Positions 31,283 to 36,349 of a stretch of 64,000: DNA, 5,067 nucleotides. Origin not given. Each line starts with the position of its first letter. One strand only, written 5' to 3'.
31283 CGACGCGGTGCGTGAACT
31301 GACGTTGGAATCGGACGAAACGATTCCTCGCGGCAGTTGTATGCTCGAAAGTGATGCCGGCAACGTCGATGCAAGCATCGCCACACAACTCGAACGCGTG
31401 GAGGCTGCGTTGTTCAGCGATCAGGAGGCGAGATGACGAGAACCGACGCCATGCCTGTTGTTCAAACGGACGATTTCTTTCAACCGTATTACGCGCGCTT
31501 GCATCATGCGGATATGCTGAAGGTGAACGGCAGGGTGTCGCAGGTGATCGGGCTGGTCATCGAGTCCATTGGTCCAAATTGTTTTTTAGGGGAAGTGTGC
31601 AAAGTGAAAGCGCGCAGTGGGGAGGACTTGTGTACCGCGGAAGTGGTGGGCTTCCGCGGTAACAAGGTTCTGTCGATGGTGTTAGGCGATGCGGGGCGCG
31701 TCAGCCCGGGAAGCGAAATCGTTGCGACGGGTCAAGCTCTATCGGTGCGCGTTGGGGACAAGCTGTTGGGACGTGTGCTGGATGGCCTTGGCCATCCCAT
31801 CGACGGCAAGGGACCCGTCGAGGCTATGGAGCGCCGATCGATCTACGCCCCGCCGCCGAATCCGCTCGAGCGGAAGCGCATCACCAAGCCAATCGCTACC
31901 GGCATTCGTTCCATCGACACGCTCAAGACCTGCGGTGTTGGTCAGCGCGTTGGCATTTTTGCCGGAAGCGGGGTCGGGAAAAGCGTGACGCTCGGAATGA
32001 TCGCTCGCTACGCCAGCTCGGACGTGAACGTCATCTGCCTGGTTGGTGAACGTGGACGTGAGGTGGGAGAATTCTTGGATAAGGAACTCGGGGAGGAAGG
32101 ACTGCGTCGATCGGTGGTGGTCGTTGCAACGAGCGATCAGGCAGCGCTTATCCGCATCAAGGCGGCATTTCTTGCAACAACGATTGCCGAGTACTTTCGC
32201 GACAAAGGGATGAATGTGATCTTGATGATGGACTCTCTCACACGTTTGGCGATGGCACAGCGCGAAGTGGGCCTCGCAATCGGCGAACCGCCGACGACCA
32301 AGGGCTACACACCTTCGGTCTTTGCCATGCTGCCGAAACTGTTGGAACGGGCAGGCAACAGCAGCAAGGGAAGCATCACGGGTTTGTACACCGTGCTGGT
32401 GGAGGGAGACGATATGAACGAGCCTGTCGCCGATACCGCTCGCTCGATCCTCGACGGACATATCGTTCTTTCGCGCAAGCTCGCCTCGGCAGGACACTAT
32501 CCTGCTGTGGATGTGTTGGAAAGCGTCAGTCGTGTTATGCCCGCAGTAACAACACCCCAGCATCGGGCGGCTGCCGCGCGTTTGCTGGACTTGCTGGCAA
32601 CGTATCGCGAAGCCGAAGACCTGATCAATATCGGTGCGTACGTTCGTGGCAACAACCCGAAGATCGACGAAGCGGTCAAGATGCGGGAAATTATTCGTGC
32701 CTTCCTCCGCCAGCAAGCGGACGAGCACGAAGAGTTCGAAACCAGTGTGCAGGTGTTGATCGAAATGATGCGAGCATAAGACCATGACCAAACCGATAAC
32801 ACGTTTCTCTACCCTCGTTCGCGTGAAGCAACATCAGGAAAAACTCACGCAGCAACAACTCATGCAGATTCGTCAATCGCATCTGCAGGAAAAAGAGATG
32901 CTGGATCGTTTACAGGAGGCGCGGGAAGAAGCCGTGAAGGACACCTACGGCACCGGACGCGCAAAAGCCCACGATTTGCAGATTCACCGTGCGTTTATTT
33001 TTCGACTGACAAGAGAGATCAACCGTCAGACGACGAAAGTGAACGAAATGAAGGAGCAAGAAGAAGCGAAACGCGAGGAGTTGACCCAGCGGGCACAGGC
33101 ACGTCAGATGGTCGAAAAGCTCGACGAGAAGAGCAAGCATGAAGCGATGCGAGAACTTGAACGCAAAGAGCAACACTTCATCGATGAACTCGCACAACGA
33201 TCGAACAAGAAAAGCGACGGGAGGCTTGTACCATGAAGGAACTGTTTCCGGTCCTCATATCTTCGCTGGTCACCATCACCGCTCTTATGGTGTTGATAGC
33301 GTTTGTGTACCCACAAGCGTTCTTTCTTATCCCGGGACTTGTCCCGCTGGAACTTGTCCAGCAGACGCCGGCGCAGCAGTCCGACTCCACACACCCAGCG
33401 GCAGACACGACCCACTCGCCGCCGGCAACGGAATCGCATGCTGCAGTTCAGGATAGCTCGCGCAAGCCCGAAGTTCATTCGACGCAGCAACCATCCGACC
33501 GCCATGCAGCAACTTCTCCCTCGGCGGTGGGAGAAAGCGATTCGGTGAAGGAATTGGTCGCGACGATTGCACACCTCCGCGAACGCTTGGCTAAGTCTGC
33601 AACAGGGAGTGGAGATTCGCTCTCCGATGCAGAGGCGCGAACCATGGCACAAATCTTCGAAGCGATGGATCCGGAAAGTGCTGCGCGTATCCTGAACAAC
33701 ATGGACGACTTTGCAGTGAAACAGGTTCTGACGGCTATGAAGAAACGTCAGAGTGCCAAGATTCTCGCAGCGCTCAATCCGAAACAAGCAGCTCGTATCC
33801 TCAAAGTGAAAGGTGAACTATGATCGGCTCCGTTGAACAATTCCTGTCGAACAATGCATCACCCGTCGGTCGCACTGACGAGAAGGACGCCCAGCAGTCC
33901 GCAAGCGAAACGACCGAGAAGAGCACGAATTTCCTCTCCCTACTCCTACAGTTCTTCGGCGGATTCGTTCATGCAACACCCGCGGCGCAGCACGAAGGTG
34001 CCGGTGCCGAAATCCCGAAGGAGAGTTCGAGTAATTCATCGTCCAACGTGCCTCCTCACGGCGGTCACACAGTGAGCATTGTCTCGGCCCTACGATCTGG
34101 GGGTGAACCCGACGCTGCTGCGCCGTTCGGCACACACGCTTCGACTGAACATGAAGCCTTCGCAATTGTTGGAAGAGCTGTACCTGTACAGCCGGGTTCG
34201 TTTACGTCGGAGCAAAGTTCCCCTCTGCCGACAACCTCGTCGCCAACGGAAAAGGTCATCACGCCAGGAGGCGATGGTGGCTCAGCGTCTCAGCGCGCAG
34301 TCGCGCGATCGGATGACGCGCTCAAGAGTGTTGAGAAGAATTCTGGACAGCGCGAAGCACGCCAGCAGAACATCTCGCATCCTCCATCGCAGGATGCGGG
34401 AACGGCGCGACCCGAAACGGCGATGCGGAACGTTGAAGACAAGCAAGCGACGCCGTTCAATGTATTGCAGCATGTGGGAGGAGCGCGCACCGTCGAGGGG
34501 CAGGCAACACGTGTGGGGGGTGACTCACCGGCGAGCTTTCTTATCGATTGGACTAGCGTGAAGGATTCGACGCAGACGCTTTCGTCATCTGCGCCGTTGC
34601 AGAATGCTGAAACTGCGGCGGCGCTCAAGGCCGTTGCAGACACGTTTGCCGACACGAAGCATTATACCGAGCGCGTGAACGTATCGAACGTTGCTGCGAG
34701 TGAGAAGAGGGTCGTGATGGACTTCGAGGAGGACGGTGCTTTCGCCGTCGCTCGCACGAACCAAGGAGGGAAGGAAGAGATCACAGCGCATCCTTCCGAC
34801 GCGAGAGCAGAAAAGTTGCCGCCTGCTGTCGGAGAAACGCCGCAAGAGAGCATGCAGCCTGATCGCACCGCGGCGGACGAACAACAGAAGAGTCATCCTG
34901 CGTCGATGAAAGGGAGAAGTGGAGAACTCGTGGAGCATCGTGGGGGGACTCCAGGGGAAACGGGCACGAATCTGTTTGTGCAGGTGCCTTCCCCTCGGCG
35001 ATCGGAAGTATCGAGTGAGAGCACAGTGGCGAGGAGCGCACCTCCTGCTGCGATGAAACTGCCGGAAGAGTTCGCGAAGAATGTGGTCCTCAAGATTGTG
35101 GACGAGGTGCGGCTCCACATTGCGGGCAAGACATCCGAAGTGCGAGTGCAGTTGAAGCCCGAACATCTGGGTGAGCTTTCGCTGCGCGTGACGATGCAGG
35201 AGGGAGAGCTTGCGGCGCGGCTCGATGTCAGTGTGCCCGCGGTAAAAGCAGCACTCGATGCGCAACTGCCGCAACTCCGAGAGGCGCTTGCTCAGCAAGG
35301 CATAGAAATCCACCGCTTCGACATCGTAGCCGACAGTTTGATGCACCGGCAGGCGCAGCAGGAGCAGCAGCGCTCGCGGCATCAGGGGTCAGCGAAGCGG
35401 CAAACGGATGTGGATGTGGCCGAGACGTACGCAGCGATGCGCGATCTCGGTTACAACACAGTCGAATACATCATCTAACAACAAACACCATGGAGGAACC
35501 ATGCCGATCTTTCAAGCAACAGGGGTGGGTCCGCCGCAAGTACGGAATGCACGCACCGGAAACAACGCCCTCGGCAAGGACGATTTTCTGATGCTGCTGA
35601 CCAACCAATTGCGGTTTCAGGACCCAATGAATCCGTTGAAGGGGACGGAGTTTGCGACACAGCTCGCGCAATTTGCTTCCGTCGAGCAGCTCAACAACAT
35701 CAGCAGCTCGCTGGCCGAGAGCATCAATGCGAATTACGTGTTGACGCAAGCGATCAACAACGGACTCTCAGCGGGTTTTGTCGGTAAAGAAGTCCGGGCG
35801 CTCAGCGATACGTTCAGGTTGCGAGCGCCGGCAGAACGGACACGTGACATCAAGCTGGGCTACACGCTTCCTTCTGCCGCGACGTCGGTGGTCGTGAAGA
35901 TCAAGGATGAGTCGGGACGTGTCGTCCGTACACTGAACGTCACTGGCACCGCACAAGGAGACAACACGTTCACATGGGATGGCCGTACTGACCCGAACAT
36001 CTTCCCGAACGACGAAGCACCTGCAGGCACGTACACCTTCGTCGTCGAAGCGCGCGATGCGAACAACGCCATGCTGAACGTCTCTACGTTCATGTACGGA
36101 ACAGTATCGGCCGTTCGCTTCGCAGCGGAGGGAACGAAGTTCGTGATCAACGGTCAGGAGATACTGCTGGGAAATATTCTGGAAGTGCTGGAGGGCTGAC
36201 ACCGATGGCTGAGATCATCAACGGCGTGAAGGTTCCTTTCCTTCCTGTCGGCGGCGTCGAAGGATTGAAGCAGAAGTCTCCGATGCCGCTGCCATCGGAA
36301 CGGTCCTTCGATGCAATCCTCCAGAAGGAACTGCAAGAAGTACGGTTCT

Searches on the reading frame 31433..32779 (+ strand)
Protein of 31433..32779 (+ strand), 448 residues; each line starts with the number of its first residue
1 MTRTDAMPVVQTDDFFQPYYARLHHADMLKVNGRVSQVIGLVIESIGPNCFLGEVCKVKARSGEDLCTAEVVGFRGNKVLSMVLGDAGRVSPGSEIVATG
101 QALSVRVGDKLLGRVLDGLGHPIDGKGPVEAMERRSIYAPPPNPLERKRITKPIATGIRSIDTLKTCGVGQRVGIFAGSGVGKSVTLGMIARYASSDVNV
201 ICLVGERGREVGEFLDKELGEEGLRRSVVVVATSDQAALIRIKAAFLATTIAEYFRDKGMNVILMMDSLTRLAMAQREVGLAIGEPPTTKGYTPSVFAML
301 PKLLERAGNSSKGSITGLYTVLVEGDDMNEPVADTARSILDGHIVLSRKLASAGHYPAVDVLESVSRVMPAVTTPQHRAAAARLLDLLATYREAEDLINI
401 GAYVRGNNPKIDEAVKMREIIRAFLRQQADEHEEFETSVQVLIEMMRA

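Call 61: search_protein_families(library=pfam, proteins=[window:31433-32779:+], max_evalue=0.00001)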
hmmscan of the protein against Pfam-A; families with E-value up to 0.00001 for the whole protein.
window:31433-32779:+ (448 aa): 3 families
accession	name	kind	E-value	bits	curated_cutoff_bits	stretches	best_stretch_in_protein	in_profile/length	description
PF00006.31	ATP-synt_ab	-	3.5e-89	298.5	29.5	1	157-366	1-213/213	ATP synthase alpha/beta family, nucleotide-binding domain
PF18269.6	T3SS_ATPase_C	-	2.2e-26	91.9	22.7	1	373-442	1-70/72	T3SS EscN ATPase C-terminal domain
PF02874.29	ATP-synt_ab_N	-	6e-09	36.7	20.9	1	35-100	1-69/69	ATP synthase alpha/beta family, beta-barrel domain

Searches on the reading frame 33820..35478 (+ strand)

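Call 61: search_protein_families(library=pfam, proteins=[window:33820-35478:+], max_evalue=0.00001)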
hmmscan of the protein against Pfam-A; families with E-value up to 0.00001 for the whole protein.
window:33820-35478:+ (552 aa): 1 family
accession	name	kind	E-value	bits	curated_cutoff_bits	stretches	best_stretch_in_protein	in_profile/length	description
PF02120.21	Flg_hook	-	3.5e-18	65.7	29.8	1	433-505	7-79/85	Flagellar hook-length control protein FliK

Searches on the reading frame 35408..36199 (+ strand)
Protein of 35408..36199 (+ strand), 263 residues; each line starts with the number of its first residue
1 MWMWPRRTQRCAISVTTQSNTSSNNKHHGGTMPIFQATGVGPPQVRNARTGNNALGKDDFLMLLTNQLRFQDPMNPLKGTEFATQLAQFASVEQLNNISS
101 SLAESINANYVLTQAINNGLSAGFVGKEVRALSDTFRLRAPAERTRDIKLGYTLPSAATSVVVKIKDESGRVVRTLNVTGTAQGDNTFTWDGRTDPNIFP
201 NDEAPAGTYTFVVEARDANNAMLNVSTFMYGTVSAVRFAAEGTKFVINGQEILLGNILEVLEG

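Call 61: search_protein_families(library=pfam, proteins=[window:35408-36199:+], max_evalue=0.00001)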
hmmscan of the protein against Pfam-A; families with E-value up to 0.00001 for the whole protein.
window:35408-36199:+ (263 aa): 2 families
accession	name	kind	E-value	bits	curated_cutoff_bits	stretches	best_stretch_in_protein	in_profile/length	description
PF13860.13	FlgD_ig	-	9.4e-18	64.4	27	1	143-217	7-77/79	FlgD Ig-like domain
PF03963.19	FlgD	-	4.1e-17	62.6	27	1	48-103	19-74/75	Flagellar hook capping protein - N-terminal region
